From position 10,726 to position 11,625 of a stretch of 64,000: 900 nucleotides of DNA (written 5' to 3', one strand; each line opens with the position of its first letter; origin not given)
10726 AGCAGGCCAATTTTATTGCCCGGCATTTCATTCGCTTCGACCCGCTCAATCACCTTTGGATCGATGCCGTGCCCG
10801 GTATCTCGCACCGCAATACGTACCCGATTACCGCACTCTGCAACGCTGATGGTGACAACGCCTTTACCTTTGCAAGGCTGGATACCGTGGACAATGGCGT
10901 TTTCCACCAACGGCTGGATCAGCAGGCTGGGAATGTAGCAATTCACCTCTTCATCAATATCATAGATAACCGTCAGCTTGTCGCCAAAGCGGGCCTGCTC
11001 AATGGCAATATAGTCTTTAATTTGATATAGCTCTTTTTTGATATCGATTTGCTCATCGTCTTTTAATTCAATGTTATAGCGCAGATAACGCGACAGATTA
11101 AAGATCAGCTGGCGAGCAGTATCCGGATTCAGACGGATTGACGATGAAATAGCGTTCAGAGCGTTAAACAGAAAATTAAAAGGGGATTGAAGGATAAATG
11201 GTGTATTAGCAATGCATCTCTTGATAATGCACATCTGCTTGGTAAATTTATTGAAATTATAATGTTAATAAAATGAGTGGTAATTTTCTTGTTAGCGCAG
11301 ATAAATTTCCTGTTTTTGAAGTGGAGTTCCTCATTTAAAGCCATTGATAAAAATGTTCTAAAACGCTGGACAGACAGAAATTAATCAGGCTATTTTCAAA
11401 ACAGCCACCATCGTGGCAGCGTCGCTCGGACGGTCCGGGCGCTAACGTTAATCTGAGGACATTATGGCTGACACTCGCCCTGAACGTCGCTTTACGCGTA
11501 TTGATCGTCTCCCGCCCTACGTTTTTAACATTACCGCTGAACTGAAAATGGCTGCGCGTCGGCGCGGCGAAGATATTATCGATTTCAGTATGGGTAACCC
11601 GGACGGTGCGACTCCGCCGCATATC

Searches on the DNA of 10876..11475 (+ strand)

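Call 26: search_dna_similar(query=window:10876-11475:+, collection=ecoli_genomes, mode=near, rows=best, max_rows=12)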
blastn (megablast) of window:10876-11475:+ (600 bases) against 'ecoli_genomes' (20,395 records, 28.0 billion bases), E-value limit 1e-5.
Records with a match: 5423; places in all: 10848; records where one place covers at least 80% of the query: 0.
Genomes with a match: 5422 of 5426; with a place that covers at least 80% of the query: 0. Places per genome that has any: lowest 1, median 2, highest 4. On chromosomes: 10846 places; on plasmids: 2.
Best place of each record, by identity: >=99% 678; 95-99% 4413; 90-95% 332.
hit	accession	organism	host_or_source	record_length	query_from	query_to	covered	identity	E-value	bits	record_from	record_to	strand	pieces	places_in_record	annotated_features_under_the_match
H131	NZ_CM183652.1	Escherichia coli strain GmM066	Homo sapiens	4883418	291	600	52%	98.4%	8e-152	545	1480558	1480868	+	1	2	alaC: alanine transaminase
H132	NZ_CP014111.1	Escherichia coli strain FDAARGOS_144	Homo sapiens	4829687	291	600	52%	97.4%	8e-147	529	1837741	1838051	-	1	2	alaC: alanine transaminase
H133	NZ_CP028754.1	Escherichia coli strain A21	opossum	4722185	291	600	52%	97.4%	8e-147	529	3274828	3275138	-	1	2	alaC: alanine transaminase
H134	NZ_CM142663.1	Escherichia coli strain UID2309220013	Homo sapiens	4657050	291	600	52%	97.4%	8e-147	529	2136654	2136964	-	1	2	alaC: alanine transaminase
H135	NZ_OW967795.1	Escherichia coli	Homo sapiens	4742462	291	600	52%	97.4%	8e-147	529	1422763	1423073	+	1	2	alaC: alanine transaminase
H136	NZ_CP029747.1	Escherichia coli strain 2016C-3878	Homo sapiens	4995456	1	301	50%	100.0%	3e-155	556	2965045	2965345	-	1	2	ypdA: two-component system sensor histidine kinase YpdA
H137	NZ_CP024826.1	Escherichia coli strain CREC-544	Homo sapiens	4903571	1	301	50%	100.0%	3e-155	556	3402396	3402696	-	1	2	ypdA: two-component system sensor histidine kinase YpdA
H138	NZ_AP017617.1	Escherichia coli strain MRY15-117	Bos taurus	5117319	1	301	50%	100.0%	3e-155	556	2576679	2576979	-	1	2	ypdA: two-component system sensor histidine kinase YpdA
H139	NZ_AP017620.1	Escherichia coli strain MRY15-131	Bos taurus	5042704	1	301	50%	100.0%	3e-155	556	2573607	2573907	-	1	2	ypdA: two-component system sensor histidine kinase YpdA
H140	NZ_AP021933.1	Escherichia coli strain WP2-W18-ESBL-08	-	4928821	1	301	50%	100.0%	3e-155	556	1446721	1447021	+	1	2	ypdA: two-component system sensor histidine kinase YpdA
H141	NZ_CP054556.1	Escherichia coli strain LWY24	chicken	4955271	1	301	50%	100.0%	3e-155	556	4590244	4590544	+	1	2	ypdA: two-component system sensor histidine kinase YpdA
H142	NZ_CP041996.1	Escherichia coli strain AR Bank #0349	Homo sapiens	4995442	1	301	50%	100.0%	3e-155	556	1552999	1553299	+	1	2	ypdA: two-component system sensor histidine kinase YpdA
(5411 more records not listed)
